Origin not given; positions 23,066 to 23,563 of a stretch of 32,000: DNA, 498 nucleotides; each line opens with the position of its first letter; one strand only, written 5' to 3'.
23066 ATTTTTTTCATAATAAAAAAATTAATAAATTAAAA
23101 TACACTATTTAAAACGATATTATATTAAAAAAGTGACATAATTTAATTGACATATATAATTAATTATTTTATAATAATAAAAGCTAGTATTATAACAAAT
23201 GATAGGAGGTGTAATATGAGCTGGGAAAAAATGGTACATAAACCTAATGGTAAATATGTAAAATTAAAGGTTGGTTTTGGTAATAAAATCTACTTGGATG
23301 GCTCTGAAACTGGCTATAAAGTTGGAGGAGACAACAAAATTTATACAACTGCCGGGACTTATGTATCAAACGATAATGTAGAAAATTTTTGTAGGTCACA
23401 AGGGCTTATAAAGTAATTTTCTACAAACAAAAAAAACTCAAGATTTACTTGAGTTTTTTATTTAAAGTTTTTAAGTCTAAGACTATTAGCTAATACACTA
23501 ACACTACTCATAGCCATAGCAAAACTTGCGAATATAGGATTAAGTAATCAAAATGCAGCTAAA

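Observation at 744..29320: Three SD-led, TGA-free mini-genes with consensus promoters stand apart from every other gene in the window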

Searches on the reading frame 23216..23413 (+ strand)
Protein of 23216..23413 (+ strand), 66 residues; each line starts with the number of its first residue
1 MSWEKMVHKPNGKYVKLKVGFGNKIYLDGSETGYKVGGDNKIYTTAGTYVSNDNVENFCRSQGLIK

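Call 9: search_protein_families(library=pfam, proteins=[window:23216-23413:+], max_evalue=10)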
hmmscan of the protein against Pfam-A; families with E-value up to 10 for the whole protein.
seq(66 aa): 0 families

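Call 10: search_protein_families(library=phrogs, proteins=[window:23216-23413:+], max_evalue=10)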
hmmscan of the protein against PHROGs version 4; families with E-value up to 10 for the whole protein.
seq(66 aa): 0 families

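Call 14: find_homologous_proteins(query=window:23216-23413:+, max_evalue=0.01)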
Query seq(66 aa) (66 aa): 9 proteins with E <= 0.01 among 9 candidates.
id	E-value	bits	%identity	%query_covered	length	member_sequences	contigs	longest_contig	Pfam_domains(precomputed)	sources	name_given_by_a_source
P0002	7.8e-28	113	80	100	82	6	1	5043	-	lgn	-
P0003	1.4e-26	109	80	100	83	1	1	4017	-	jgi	-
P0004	1.9e-26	109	80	100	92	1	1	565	-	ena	-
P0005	3.7e-26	108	76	100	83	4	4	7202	-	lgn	-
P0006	4.1e-24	101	74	100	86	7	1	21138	-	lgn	-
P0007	4.3e-24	101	74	100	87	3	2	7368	-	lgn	-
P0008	3.9e-23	98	71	100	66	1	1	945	-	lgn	-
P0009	5.6e-22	95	75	92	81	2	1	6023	-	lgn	-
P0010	9.5e-21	91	72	92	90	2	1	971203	-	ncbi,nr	ncbi:MAG: hypothetical protein PHH98_00085 [Candidatus Gracilibacteria bacterium]|nr:hypothetical pr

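Call 18: find_encoding_contigs(protein=P0010, flank=5000, max_places=3)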
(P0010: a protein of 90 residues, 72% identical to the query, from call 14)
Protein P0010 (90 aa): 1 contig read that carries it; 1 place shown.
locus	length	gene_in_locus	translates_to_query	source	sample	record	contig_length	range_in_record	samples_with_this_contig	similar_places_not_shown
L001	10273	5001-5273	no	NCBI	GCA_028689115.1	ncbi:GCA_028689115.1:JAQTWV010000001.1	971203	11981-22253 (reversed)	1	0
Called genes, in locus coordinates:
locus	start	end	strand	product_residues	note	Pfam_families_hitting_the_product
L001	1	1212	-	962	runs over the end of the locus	PF07719:TPR_2 (faint)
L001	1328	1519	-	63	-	PF00313:CSD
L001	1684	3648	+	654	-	PF02690:Na_Pi_cotrans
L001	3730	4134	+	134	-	PF01475:FUR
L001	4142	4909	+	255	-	PF02535:Zip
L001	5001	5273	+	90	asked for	-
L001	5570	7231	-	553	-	PF07732:Cu-oxidase_3, PF00394:Cu-oxidase, PF07731:Cu-oxidase_2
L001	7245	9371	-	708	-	PF00403:HMA, PF00122:E1-E2_ATPase, PF00702:Hydrolase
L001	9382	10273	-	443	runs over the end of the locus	PF00403:HMA (weak), PF13386:DsbD_2, PF13473:Cupredoxin_1 (weak)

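Call 19: find_encoding_contigs(protein=P0006, flank=5000, max_places=3)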
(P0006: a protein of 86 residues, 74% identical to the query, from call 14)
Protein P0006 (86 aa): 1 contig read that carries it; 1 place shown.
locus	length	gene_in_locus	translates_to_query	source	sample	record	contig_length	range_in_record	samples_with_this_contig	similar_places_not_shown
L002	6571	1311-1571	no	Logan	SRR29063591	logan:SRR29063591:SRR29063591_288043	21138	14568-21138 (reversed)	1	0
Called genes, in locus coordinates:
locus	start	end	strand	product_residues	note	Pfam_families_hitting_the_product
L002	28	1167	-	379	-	PF12917:YfbR-like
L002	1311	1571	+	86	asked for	-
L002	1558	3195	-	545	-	PF07732:Cu-oxidase_3, PF07731:Cu-oxidase_2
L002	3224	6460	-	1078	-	PF00403:HMA, PF00122:E1-E2_ATPase, PF00702:Hydrolase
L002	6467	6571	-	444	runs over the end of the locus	PF00403:HMA (weak), PF13386:DsbD_2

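Call 28: find_related_loci(query=A2, collection=genome_contigs, flank=3000)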
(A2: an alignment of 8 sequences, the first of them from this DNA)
Query A2 (66 aa) in genome_contigs; peptide patterns used: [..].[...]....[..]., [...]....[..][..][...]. (x = any residue, [..] = any of these).
98 stretches matched a pattern; 6 encode a relative of the query (tblastn E <= 1e-3); 6 distinct loci.
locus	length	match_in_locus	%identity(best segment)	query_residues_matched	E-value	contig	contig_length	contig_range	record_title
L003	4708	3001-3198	80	1-66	8e-34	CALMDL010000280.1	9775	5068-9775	MAG TPA_asm: uncultured Candidatus Gracilibacteria bacterium isolate SRR8859111_bin.88_CONCOCT_v1.1_MAG genome assembly,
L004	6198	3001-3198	77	1-66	1e-32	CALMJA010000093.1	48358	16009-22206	MAG TPA_asm: uncultured Candidatus Gracilibacteria bacterium isolate SRR2107216_bin.96_CONCOCT_v1.1_MAG genome assembly,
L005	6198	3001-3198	77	1-66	4e-32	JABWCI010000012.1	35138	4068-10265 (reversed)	MAG: Candidatus Gracilibacteria bacterium isolate MAG_52 scaffold_1055, whole genome shotgun sequence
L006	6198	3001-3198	73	1-66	3e-30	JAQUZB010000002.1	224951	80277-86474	MAG: Candidatus Gracilibacteria bacterium isolate STD2_250 NODE_82_length_224951_cov_6.486332_Sandtown_D2, whole genome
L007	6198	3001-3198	68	1-66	3e-28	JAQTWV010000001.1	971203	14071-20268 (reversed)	MAG: Candidatus Gracilibacteria bacterium isolate STC_119 NODE_4_length_971203_cov_8.917524_Sandtown_C, whole genome sho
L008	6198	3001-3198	64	1-66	8e-26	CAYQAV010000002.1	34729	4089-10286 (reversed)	MAG TPA_asm: uncultured Candidatus Peribacteria bacterium isolate SRP118108_co2_318 genome assembly, contig: k141_377742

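Call 37: search_protein_representatives(alignment_id=A2)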
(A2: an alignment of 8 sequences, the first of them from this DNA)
Query: 8 sequences, 66 profile positions. Proteins with E-value up to 0.001 (for the whole library): 26; up to 1e-10: 11; up to 1e-30: 2. The best 26 are listed.
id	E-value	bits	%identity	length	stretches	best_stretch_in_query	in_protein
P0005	3.5e-39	148.8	-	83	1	1-66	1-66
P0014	2.0e-32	127.2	-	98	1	1-66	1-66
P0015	3.2e-26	107.3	-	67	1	1-66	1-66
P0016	3.5e-22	94.3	-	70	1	3-65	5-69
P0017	2.2e-20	88.6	-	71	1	1-66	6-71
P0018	6.8e-20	87.0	-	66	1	1-66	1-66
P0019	2.2e-19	85.4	-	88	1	3-63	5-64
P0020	3.9e-17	78.2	-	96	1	4-66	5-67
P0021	4.2e-15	71.7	-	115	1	4-66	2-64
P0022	7.6e-15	70.8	-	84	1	7-65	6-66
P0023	6.6e-12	61.4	-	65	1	7-65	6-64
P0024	1.2e-09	54.2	-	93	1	3-66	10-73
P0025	3.2e-08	49.6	-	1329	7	27-61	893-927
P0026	2.5e-07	46.8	-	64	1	9-65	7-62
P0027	4.8e-06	42.7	-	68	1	1-66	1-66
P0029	1.9e-05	40.7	-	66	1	10-64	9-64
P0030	1.9e-05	40.7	-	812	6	25-61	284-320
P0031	6.8e-05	39.0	-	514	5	25-54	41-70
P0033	1.4e-04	37.9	-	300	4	22-53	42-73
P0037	4.1e-04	36.5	-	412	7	28-45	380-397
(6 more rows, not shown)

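Call 44: find_related_loci(query=A2, collection=metagenome_contigs, flank=2500)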
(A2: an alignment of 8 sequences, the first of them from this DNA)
Query A2 (66 aa) in metagenome_contigs; peptide patterns used: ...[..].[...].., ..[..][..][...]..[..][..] (x = any residue, [..] = any of these).
411 stretches matched a pattern; 6 encode a relative of the query (tblastn E <= 1e-3); 6 distinct loci.
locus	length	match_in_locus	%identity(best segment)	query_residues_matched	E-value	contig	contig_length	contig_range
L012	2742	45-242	88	1-66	3e-38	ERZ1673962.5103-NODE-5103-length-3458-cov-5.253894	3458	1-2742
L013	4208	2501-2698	80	1-66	5e-34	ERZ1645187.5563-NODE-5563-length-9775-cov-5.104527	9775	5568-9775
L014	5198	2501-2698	73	1-66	2e-29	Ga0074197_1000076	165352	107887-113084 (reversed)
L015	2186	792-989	67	1-66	2e-26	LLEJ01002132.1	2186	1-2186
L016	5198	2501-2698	64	1-66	5e-26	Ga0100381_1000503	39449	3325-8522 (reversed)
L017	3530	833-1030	64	1-66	5e-26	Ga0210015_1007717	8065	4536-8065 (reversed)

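Call 45: find_related_loci(query=A2, collection=viral_contigs, flank=2500)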
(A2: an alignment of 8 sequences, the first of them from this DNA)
Query A2 (66 aa) in viral_contigs; peptide patterns used: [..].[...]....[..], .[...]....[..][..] (x = any residue, [..] = any of these).
56 stretches matched a pattern, but none encodes a relative of the query by tblastn (E <= 1e-3).

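Call 52: search_protein_families(library=pfam, proteins=[P0025, P0030, P0031, P0033, P0037], max_evalue=0.01)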
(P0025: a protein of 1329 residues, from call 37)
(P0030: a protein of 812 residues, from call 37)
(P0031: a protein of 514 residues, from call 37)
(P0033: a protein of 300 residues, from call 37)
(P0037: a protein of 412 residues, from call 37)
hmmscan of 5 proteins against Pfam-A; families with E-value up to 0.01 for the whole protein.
P0025 (1329 aa): 0 families

P0030 (812 aa): 0 families

P0031 (514 aa): 0 families

P0033 (300 aa): 0 families

P0037 (412 aa): 7 families
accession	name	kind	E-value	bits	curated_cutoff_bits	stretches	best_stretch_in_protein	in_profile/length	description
PF13953.12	PapC_C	-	8.3e-12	45.2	27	0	269-298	16-44/66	PapC C-terminal domain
PF11352.13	DUF3155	-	3.4e-05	24.6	22.1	0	266-289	48-71/88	Protein of unknown function (DUF3155)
PF19410.4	DUF5980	-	8.7e-05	23.3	27.1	0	347-383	19-55/97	Family of unknown function (DUF5980)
PF24873.1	DUF2110_C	-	0.0001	22.4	23.2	0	374-400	16-42/67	DUF2110 C-terminal domain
PF16957.11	Mal_decarbox_Al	-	0.00053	18.9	25.4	0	47-72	303-328/546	Malonate decarboxylase, alpha subunit, transporter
PF18298.6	NusG_add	-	0.0028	18.4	27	0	320-336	83-99/109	NusG additional domain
PF24108.1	DUF7383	-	0.0094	16.6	27.9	0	211-230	97-116/123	Family of unknown function (DUF7383)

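Call 59: find_encoding_contigs(protein=P0018, flank=3000, max_places=2)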
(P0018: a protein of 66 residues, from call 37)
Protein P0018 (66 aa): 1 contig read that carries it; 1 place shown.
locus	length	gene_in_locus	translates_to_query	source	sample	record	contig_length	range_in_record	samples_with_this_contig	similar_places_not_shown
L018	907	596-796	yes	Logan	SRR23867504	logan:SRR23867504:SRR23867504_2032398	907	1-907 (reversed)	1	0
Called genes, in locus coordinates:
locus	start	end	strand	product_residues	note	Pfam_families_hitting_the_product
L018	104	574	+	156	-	-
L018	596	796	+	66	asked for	-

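Call 60: find_encoding_contigs(protein=P0029, flank=3000, max_places=2)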
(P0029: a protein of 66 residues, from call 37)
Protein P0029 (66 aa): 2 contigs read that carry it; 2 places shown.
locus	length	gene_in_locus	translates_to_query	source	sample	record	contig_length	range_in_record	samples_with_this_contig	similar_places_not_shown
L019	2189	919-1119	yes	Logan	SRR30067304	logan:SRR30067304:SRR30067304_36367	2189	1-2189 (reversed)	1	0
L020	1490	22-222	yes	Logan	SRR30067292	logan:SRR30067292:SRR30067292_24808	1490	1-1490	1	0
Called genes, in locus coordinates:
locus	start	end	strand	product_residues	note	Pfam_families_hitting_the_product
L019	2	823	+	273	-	?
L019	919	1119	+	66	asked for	-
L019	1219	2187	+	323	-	?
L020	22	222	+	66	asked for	-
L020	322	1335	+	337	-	PF06750:A24_N_bact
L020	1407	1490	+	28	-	?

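Call 61: predict_structure(alignment_id=A3)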
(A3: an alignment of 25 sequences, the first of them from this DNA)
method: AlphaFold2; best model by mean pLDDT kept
length: 66 residues; sequences in the alignment: 25
mean_pLDDT: 95.0   pTM: 0.78
mean pLDDT of the five models: 95.0, 94.3, 93.9, 93.5, 92.5
residues with pLDDT >= 90: 64; 70-90: 1; 50-70: 1; < 50: 0
segments of 3 or more residues with pLDDT < 50: none
pLDDT, mean of each block of 10 residues (from residue 1): 91 96 95 95 96 96 95
secondary structure, 60 per line:
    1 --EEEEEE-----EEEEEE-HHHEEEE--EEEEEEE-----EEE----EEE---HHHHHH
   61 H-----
elements in order: E3-8 E14-19 E24-27 E30-36 E42-44 E49-51 H55-61

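Call 64: fold_search(model_id=the predicted structure, library=pdb)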
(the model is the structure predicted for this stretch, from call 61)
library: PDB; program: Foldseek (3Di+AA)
matches with E <= 10: 175; with E <= 0.001: 0
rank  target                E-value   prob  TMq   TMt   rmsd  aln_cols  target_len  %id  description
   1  8url                  1.5e-01  0.97  0.48  0.09   3.4        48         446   21  The Apo NanJ structure from Clostridium perfringens (released 2024-09-04)
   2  3awx_B                1.7e-01  0.93  0.51  0.48   3.9        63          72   10  Crystal structure of Streptomyces tyrosinase in a complex with caddie H82Q mutant soaked in a Cu(II)-containing soluti (released 2011-06-29)
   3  9c20                  1.8e-01  0.94  0.52  0.10   4.1        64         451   19  The Sialidase NanJ in complex with Neu5,9Ac (released 2024-09-04)
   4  1wx2_B                2.5e-01  0.89  0.50  0.47   4.0        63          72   10  Crystal Structure of the oxy-form of the copper-bound Streptomyces castaneoglobisporus tyrosinase complexed with a cad (released 2006-01-31)
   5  3awy_B                2.6e-01  0.90  0.52  0.48   3.9        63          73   13  Crystal structure of Streptomyces tyrosinase in a complex with caddie M84L mutant soaked in a Cu(II)-containing soluti (released 2011-06-29)
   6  6j2u_A                3.0e-01  0.72  0.46  0.43   4.3        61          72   13  Crystal structure of Tyrosinase caddy protein(MelC1)with Tyrosinase (MelC2)from Streptomyces avermitilis in complex wi (released 2020-02-12)
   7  2zmx_B                3.0e-01  0.72  0.48  0.43   4.6        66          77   11  Crystal structure of the met1-form of the copper-bound tyrosinase in complex with a caddie protein from Streptomyces c (released 2009-04-07)
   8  5tsp_A                3.1e-01  0.91  0.49  0.09   3.3        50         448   26  Crystal structure of the catalytic domain of Clostridium perfringens neuraminidase (NanI) in complex with a CHES (released 2017-03-29)
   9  1wx4_B                3.1e-01  0.85  0.51  0.48   4.0        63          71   10  Crystal structure of the oxy-form of the copper-bound Streptomyces castaneoglobisporus tyrosinase complexed with a cad (released 2006-01-31)
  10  8uvv                  3.5e-01  0.91  0.48  0.09   3.4        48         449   21  The NanJ sialidase catalytic domain in complex with Neu5Ac (released 2024-09-04)
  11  2bf6                  3.5e-01  0.90  0.49  0.09   3.3        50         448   24  Atomic Resolution Structure of the bacterial sialidase NanI from Clostridium perfringens in complex with alpha-Sialic Ac (released 2006-03-09)
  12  3awz_B                4.0e-01  0.66  0.48  0.43   4.3        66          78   14  Crystal structure of Streptomyces tyrosinase in a complex with caddie H97Q mutant soaked in a Cu(II)-containing soluti (released 2011-06-29)
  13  8u2a                  5.3e-01  0.84  0.48  0.08   3.3        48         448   23  Crystal structure of NanI in complex with Neu5,9Ac (released 2024-09-04)
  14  8u5o                  5.3e-01  0.84  0.49  0.09   3.3        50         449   24  The structure of the catalytic domain of NanI sialdase in complex with Neu5Gc (released 2024-09-04)
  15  5z0e_B                5.3e-01  0.75  0.50  0.47   4.0        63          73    8  Crystal structure of copper-bound tyrosinase from Streptomyces castaneoglobisporus in complex with the Y98F mutant of  (released 2018-12-26)
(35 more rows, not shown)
